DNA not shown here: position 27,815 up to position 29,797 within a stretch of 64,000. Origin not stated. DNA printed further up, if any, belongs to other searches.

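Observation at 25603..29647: Divergent c-di-GMP module: a PAS-GGDEF-HD-GYP enzyme facing an orphan PilB/MshE-type ATPase with two MshEN c-di-GMP-binding motifs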

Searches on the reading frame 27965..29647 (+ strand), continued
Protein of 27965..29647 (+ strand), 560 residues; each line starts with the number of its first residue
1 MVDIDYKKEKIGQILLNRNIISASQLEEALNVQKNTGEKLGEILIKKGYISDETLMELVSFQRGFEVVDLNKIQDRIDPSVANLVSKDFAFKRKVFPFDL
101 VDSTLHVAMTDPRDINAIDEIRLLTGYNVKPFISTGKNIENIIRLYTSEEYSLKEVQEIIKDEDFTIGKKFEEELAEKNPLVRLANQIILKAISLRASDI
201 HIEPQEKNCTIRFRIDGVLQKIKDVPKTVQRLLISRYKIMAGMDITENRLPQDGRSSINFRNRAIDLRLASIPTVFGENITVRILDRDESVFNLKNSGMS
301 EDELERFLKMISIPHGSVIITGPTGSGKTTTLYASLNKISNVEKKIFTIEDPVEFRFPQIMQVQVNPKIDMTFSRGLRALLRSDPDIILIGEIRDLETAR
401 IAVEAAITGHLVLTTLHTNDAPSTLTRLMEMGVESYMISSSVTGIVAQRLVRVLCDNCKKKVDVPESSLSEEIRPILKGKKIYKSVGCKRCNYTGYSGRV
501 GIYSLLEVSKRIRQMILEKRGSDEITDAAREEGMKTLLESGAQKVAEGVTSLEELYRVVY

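Call 22: find_related_loci(query=window:27965-29647:+, collection=genome_contigs, flank=10000)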
Query window:27965-29647:+ (560 aa) in genome_contigs; peptide patterns used: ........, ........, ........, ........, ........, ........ (x = any residue, [..] = any of these).
172 stretches matched a pattern; 49 encode a relative of the query (tblastn E <= 1e-3); 48 distinct loci.
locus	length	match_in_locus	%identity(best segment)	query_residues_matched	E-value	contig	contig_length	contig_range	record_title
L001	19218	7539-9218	93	1-560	0e+0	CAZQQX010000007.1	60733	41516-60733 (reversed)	MAG TPA_asm: uncultured Actinomycetota bacterium isolate binchicken_co116_19 genome assembly, contig: NODE_333_length_60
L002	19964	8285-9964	93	1-560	0e+0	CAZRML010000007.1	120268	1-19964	MAG TPA_asm: uncultured Actinomycetota bacterium isolate SRP067234_co1_333 genome assembly, contig: k99_1117410, whole g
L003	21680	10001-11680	88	1-560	0e+0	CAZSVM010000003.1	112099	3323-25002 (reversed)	MAG TPA_asm: uncultured Actinomycetota bacterium isolate SRP323688_co1_44 genome assembly, contig: NODE_340_length_11209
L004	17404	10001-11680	88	1-560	0e+0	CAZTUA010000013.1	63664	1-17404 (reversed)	MAG TPA_asm: uncultured Actinomycetota bacterium isolate SRP067234_co1_301 genome assembly, contig: k99_758640, whole ge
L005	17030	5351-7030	86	1-560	0e+0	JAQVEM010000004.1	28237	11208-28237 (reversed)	MAG: Actinomycetota bacterium isolate STE_135 NODE_3426_length_28237_cov_7.396514_Sandtown_E, whole genome shotgun seque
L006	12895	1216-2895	86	1-560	0e+0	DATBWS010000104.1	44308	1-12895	MAG TPA_asm: Candidatus Hydromicrobium sp. isolate SMAG_U7547 k141_117674, whole genome shotgun sequence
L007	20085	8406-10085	86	1-560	0e+0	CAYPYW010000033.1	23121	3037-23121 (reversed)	MAG TPA_asm: uncultured Actinomycetota bacterium isolate binchicken_co178_258 genome assembly, contig: NODE_2986_length_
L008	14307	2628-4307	86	1-560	0e+0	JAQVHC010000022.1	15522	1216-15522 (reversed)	MAG: Actinomycetota bacterium isolate STE_197 NODE_8867_length_15522_cov_5.804742_Sandtown_E, whole genome shotgun seque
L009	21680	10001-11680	86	1-560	0e+0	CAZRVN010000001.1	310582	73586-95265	MAG TPA_asm: uncultured Actinomycetota bacterium isolate binchicken_co196_218 genome assembly, contig: NODE_2_length_310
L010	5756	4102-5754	87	1-551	0e+0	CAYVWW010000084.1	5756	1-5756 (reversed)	MAG TPA_asm: uncultured Actinomycetota bacterium isolate binchicken_co116_268 genome assembly, contig: NODE_17321_length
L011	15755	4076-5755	84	1-560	0e+0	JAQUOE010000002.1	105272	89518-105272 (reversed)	MAG: Actinomycetota bacterium isolate STD1_194 NODE_389_length_105272_cov_7.981873_Sandtown_D1, whole genome shotgun seq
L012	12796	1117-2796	84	1-560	0e+0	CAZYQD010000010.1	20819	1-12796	MAG TPA_asm: uncultured Actinomycetota bacterium isolate binchicken_co283_241 genome assembly, contig: NODE_1576_length_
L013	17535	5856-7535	83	1-560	0e+0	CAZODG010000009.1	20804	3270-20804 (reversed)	MAG TPA_asm: uncultured Actinomycetota bacterium isolate SRP178699_co1_615 genome assembly, contig: NODE_3060_length_208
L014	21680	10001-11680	84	1-560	0e+0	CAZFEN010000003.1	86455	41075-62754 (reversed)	MAG TPA_asm: uncultured Actinomycetota bacterium isolate binchicken_co228_482 genome assembly, contig: NODE_192_length_8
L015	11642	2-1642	86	14-560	0e+0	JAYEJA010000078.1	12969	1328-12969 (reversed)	MAG: Actinomycetota bacterium isolate MAG176 MAG176_78, whole genome shotgun sequence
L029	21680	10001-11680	83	1-560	0e+0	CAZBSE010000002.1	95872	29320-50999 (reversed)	MAG TPA_asm: uncultured Actinomycetota bacterium isolate SRP214966_co2_488 genome assembly, contig: NODE_147_length_9587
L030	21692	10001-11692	40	7-557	3e-131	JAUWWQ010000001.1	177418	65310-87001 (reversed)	MAG: Planctomycetota bacterium isolate CSMAG_2662 CSMAG_2662_k127_3042425_length_177418_cov_23.0021, whole genome shotgu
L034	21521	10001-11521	41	68-560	1e-118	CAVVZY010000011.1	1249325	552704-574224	MAG: uncultured Acidobacteriota bacterium isolate MFD01872.bin.1.36 genome assembly, contig: contig_89233, whole genome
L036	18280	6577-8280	36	8-558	1e-104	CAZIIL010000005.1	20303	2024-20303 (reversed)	MAG TPA_asm: uncultured Candidatus Saccharibacteria bacterium isolate binchicken_co100_428 genome assembly, contig: NODE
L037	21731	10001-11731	36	8-557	9e-106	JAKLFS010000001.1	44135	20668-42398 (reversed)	MAG: Patescibacteria group bacterium isolate RA.bin21 RA.bin21_1, whole genome shotgun sequence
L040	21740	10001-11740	35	9-555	2e-87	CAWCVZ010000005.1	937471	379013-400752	MAG: uncultured Ignavibacteria bacterium isolate MFD05442.bin.1.213 genome assembly, contig: contig_1790, whole genome s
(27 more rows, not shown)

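Call 26: find_encoding_contigs(protein=P0001, flank=10000, max_places=2)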
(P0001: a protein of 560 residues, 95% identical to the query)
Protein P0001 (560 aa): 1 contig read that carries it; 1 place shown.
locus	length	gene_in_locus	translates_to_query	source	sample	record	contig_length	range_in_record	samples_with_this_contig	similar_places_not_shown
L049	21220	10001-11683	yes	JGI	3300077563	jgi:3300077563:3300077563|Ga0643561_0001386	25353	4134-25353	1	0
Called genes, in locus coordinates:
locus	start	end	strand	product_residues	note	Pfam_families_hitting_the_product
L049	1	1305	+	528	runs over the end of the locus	PF00389:2-Hacid_dh, PF03446:NAD_binding_2 (faint), PF02826:2-Hacid_dh_C, PF19304:PGDH_inter, PF01842:ACT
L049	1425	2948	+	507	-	PF00682:HMGL-like, PF22617:HCS_D2, PF08502:LeuA_dimer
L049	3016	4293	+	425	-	PF00330:Aconitase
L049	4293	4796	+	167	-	PF00694:Aconitase_C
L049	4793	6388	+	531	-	PF00682:HMGL-like, PF22617:HCS_D2, PF08502:LeuA_dimer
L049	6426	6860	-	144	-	PF13673:Acetyltransf_10, PF00583:Acetyltransf_1, PF13444:Acetyltransf_5, PF13508:Acetyltransf_7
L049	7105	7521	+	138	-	PF01894:YjbQ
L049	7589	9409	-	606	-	PF00989:PAS (weak), PF08448:PAS_4, PF13426:PAS_9 (weak), PF00989:PAS, PF08448:PAS_4, PF13426:PAS_9 (weak), PF00990:GGDEF, PF13487:HD_5, +2 more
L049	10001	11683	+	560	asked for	PF05157:MshEN, PF00437:T2SSE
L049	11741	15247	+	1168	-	PF02811:PHP, PF07733:DNA_pol3_alpha, PF17657:DNA_pol3_finger, PF14579:HHH_6, PF01336:tRNA_anti-codon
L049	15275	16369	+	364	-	PF01210:NAD_Gly3P_dh_N, PF02558:ApbA (weak), PF03446:NAD_binding_2, PF03807:F420_oxidored (weak), PF02317:Octopine_DH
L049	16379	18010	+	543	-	PF02310:B12-binding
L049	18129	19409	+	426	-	PF13393:tRNA-synt_His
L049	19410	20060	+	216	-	PF01634:HisG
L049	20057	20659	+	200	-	PF00475:IGPD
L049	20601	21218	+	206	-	?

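Call 27: find_encoding_contigs(protein=P0019, flank=10000, max_places=2)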
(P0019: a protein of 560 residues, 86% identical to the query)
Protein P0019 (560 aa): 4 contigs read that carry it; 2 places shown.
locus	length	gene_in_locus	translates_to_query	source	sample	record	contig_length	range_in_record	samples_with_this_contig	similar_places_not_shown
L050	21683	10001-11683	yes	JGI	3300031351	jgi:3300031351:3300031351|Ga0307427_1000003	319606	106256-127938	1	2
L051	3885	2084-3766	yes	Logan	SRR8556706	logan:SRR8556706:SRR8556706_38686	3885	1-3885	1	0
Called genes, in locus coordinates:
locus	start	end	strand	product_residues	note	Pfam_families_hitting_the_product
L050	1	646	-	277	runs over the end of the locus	PF12911:OppC_N, PF00528:BPD_transp_1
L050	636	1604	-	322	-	PF19300:BPD_transp_1_N (weak), PF00528:BPD_transp_1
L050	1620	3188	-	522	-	PF00496:SBP_bac_5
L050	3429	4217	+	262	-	PF01381:HTH_3, PF12844:HTH_19 (weak), PF13274:SocA_Panacea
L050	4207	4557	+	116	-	-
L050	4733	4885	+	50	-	-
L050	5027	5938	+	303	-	PF00561:Abhydrolase_1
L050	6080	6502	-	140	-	PF13673:Acetyltransf_10, PF00583:Acetyltransf_1, PF13444:Acetyltransf_5, PF13508:Acetyltransf_7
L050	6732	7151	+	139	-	PF01894:YjbQ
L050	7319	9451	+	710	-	PF03030:H_PPase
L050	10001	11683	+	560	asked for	PF05157:MshEN, PF00437:T2SSE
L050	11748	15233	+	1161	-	PF02811:PHP, PF07733:DNA_pol3_alpha, PF17657:DNA_pol3_finger, PF14579:HHH_6, PF01336:tRNA_anti-codon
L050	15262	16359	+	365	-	PF01210:NAD_Gly3P_dh_N, PF02558:ApbA (weak), PF03446:NAD_binding_2, PF02317:Octopine_DH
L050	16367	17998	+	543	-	PF02310:B12-binding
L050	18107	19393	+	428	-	PF13393:tRNA-synt_His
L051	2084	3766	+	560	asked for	PF05157:MshEN, PF00437:T2SSE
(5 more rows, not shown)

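Call 28: find_encoding_contigs(protein=P0068, flank=10000, max_places=2)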
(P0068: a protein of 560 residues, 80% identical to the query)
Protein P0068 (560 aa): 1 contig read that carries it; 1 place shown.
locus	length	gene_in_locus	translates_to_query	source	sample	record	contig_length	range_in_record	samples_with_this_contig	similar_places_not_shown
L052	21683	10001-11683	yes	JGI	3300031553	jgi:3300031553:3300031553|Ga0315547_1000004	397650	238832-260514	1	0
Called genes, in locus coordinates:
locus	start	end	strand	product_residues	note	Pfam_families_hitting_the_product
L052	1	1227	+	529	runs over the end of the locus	PF00389:2-Hacid_dh, PF02826:2-Hacid_dh_C, PF19304:PGDH_inter, PF01842:ACT (weak)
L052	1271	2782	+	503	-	PF00682:HMGL-like, PF22617:HCS_D2, PF08502:LeuA_dimer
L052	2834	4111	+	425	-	PF00330:Aconitase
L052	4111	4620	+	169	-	PF00694:Aconitase_C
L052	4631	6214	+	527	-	PF00682:HMGL-like, PF22617:HCS_D2, PF08502:LeuA_dimer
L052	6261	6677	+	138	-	PF01894:YjbQ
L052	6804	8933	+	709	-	PF03030:H_PPase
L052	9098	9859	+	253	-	PF00731:AIRC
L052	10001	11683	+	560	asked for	PF05157:MshEN, PF00437:T2SSE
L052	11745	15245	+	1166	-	PF02811:PHP, PF07733:DNA_pol3_alpha, PF17657:DNA_pol3_finger, PF14579:HHH_6, PF01336:tRNA_anti-codon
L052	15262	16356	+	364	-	PF01210:NAD_Gly3P_dh_N, PF02558:ApbA (weak), PF03446:NAD_binding_2, PF02317:Octopine_DH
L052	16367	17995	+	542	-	PF02310:B12-binding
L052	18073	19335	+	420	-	PF13393:tRNA-synt_His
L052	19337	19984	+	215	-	PF01634:HisG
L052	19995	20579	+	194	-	PF00475:IGPD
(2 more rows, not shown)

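Call 58: search_protein_families(library=pfam, proteins=[L003:1181-2401:+, L003:2962-4095:+, L003:4221-4724:+, L003:4885-5559:+, L003:5750-6628:+, L029:3724-4986:-, L029:5251-6540:+, L001:1257-2240:+, L001:4387-6516:+, L001:6655-7434:+], max_evalue=0.0001)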
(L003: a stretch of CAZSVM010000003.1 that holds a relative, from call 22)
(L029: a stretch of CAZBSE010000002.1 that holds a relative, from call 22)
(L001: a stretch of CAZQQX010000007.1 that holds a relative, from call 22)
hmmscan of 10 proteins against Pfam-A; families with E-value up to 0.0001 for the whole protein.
L003:1181-2401:+ (406 aa): 1 family
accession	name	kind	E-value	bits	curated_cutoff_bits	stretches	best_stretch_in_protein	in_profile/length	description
PF00155.27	Aminotran_1_2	-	2.4e-74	251.1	19.7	1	38-399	2-361/361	Aminotransferase class I and II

L003:2962-4095:+ (377 aa): 1 family
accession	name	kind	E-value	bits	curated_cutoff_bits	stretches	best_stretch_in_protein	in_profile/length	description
PF03773.19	ArsP_1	-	4.1e-35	121.8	32.3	1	16-370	6-293/294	Predicted permease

L003:4221-4724:+ (167 aa): 5 families
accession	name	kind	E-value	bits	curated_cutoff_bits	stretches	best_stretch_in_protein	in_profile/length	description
PF03358.20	FMN_red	-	1.5e-12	47.8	24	1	57-128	70-142/152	NADPH-dependent FMN reductase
PF12724.12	Flavodoxin_5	-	3.4e-11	44.1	27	1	14-83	1-69/145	Flavodoxin domain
PF00258.30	Flavodoxin_1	-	1.4e-09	38.7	25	1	15-87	1-75/143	Flavodoxin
PF12641.12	Flavodoxin_3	-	2.2e-06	28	27.5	1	14-79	1-62/160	Flavodoxin domain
PF06032.18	S-Me-THD_N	-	1.5e-05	25.5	27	1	21-132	18-123/158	S-Me-THD-like, N-terminal domain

L003:4885-5559:+ (224 aa): 1 family
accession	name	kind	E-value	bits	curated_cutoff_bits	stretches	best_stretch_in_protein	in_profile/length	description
PF04493.20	Endonuclease_5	-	2e-66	223.9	23.4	1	22-215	2-197/198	Endonuclease V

L003:5750-6628:+ (292 aa): 1 family
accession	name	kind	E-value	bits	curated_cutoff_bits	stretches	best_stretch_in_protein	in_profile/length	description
PF02540.23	NAD_synthase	-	3.2e-61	207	21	2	144-289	97-242/242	NAD synthase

L029:3724-4986:- (420 aa): 1 family
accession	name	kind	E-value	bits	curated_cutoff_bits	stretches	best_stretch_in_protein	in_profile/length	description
PF00583.31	Acetyltransf_1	-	1.8e-05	25.4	20.7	0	64-144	19-96/116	Acetyltransferase (GNAT) family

L029:5251-6540:+ (429 aa): 0 families

L001:1257-2240:+ (327 aa): 1 family
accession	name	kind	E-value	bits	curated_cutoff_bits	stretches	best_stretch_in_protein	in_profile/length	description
PF00155.27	Aminotran_1_2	-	1.4e-44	153.2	19.7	1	113-320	160-361/361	Aminotransferase class I and II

L001:4387-6516:+ (709 aa): 1 family
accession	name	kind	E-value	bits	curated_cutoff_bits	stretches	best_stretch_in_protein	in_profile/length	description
PF03030.21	H_PPase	-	8.6e-207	689.2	29.7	1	17-693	2-643/645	Inorganic H+ pyrophosphatase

L001:6655-7434:+ (259 aa): 1 family
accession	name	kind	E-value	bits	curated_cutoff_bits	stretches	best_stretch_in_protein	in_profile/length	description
PF00731.26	AIRC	-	3e-14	53.2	30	1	125-253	2-130/148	AIR carboxylase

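Call 66: search_protein_families(library=pfam, proteins=[L030:11758-13011:+, L030:13090-14229:+, L030:8613-9911:+, L037:11787-12863:+, L037:12870-14081:+, L040:11832-13061:+, L040:8468-9928:+, L036:8796-9872:+, L036:10030-11235:+, L034:11523-12512:+], max_evalue=0.0001)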
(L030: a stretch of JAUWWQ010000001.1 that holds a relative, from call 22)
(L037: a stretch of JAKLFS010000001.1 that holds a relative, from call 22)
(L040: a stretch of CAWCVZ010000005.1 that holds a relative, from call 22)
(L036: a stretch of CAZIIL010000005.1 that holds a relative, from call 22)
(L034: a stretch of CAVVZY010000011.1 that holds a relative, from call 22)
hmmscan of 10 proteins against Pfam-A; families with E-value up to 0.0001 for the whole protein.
L030:11758-13011:+ (417 aa): 1 family
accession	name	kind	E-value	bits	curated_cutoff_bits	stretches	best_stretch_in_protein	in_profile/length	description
PF00482.28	T2SSF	-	3.1e-64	215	25.2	2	78-200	2-125/125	Type II secretion system (T2SS), protein F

L030:13090-14229:+ (379 aa): 0 families

L030:8613-9911:+ (432 aa): 1 family
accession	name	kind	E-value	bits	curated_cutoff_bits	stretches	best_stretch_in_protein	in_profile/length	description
PF00437.27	T2SSE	-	4.4e-49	167.5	24.9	1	58-327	11-280/370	Type II/IV secretion system protein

L037:11787-12863:+ (358 aa): 1 family
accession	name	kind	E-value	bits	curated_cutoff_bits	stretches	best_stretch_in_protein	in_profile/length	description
PF00437.27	T2SSE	-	4.8e-49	167.4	24.9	1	7-296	9-293/370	Type II/IV secretion system protein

L037:12870-14081:+ (403 aa): 1 family
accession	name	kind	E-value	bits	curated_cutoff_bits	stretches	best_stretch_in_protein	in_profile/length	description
PF00482.28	T2SSF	-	2e-61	205.9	25.2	2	272-395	1-125/125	Type II secretion system (T2SS), protein F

L040:11832-13061:+ (409 aa): 1 family
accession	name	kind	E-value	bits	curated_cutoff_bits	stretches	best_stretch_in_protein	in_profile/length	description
PF00437.27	T2SSE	-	4.9e-38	131.2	24.9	1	44-385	7-333/370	Type II/IV secretion system protein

L040:8468-9928:+ (486 aa): 1 family
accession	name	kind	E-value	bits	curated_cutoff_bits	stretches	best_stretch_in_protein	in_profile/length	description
PF00482.28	T2SSF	-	2.2e-29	102.4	25.2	2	130-248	6-125/125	Type II secretion system (T2SS), protein F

L036:8796-9872:+ (358 aa): 1 family
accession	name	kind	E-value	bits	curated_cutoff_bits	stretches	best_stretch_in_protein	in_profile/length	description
PF00437.27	T2SSE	-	4.1e-49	167.6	24.9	1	9-279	12-281/370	Type II/IV secretion system protein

L036:10030-11235:+ (401 aa): 1 family
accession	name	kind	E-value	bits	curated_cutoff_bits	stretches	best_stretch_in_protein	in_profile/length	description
PF00482.28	T2SSF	-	4.7e-56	188.6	25.2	2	67-190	1-125/125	Type II secretion system (T2SS), protein F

L034:11523-12512:+ (329 aa): 1 family
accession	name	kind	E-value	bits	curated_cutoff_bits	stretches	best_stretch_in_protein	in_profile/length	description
PF11104.14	PilM_2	-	8.7e-05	22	27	0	52-190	19-155/340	Type IV pilus assembly protein PilM;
